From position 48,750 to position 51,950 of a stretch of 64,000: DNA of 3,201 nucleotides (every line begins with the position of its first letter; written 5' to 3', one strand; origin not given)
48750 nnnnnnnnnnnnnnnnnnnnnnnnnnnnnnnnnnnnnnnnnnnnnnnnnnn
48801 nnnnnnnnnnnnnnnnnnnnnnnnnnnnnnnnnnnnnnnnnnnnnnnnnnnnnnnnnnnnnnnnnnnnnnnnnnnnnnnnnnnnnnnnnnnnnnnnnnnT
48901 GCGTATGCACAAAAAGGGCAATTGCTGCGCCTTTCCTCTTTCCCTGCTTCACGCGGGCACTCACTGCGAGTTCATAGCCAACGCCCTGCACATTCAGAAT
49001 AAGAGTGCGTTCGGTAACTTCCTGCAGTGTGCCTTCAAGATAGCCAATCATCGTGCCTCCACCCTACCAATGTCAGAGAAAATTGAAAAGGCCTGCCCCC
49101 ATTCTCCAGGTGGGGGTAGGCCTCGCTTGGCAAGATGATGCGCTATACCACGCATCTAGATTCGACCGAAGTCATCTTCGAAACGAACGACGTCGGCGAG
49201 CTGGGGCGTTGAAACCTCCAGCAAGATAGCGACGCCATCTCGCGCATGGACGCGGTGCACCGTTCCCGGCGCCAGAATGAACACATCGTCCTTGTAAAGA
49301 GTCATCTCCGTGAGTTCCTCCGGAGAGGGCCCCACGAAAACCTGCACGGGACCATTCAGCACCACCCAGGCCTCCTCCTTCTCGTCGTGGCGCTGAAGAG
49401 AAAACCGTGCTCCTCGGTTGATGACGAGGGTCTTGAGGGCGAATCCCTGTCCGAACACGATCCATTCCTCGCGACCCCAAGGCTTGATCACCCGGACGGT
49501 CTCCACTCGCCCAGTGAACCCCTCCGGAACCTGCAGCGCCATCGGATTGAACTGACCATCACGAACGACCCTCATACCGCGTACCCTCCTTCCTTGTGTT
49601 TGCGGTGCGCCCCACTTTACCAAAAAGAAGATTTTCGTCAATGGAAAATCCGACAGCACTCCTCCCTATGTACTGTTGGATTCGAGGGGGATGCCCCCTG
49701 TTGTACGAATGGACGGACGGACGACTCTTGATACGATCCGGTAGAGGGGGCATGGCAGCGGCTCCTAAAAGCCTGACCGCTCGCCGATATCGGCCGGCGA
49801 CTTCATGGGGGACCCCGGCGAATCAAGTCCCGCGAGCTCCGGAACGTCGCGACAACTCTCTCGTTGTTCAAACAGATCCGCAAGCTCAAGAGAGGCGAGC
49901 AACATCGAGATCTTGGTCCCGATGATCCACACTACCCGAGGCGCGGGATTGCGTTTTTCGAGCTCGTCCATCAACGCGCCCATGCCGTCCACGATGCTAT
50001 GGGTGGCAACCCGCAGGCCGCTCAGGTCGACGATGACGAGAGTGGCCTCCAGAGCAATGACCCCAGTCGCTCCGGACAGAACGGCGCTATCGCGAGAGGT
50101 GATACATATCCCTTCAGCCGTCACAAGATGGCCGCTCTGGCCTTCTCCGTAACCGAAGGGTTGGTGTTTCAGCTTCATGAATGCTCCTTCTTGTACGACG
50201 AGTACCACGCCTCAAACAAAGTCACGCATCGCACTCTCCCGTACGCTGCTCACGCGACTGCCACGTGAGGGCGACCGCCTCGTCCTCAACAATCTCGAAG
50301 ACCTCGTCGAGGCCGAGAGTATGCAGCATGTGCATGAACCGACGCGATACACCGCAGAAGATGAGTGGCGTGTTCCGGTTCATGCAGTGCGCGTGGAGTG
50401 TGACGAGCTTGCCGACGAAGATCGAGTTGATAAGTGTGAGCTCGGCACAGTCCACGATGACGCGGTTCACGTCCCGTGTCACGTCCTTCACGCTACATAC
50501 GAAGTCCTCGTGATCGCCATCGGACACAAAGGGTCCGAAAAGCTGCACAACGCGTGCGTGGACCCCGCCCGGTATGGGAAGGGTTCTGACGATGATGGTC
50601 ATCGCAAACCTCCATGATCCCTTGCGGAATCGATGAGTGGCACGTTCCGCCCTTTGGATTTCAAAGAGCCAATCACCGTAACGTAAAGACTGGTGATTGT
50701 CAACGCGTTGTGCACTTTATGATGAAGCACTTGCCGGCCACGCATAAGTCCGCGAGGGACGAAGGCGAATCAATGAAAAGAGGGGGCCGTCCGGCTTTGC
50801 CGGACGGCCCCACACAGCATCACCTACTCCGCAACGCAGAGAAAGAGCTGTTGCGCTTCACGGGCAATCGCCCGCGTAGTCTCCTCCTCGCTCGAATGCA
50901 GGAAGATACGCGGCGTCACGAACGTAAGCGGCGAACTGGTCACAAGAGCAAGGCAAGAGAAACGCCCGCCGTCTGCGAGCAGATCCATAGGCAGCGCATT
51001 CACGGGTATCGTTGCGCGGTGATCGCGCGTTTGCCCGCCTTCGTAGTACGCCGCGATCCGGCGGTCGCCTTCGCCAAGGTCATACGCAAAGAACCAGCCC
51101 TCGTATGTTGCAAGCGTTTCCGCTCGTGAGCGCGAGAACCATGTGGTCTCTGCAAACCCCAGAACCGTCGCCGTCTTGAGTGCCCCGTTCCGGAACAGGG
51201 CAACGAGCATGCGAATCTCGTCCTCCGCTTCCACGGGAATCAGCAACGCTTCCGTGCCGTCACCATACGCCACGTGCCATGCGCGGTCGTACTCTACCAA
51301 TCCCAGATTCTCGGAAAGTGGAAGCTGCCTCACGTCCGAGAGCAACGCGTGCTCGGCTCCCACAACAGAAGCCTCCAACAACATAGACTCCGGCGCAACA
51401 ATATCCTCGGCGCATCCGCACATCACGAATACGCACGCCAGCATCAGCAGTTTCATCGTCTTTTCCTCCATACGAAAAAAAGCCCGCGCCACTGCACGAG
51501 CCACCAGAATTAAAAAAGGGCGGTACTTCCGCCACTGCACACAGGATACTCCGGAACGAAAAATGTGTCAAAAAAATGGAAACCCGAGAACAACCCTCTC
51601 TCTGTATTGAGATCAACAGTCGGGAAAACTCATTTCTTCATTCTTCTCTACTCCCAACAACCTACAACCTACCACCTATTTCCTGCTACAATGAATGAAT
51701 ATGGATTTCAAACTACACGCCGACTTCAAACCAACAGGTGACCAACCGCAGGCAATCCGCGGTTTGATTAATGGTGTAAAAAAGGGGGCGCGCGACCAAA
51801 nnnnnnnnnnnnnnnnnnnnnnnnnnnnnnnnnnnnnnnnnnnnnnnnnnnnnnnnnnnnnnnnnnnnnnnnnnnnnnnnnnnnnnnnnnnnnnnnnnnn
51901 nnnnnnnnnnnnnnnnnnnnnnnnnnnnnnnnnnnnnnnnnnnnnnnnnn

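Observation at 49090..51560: High-GC four-gene unit: lipoprotein, then a terminator, then an operator-bearing promoter, then STAS, STAS and cupin. A partner-switching-like module with no kinase, phosphatase or sigma factor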

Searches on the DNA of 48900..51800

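Call 74: search_rna_families(source=window, start=48900, end=51800, threshold=evalue, max_evalue=1)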
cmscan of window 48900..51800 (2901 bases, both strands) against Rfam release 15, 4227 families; matches with E-value up to 1: 2.
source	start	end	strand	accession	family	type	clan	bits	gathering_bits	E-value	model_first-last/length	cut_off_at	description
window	50770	50811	+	RF02050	STnc470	Gene; sRNA;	-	15.2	80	0.9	100-141/226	no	Salmonella enterica sRNA STnc470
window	49090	49122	+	RF00260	HepC_CRE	Cis-reg;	-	14.8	140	0.87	112-142/176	no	Hepatitis C virus (HCV) cis-acting replication element (CRE)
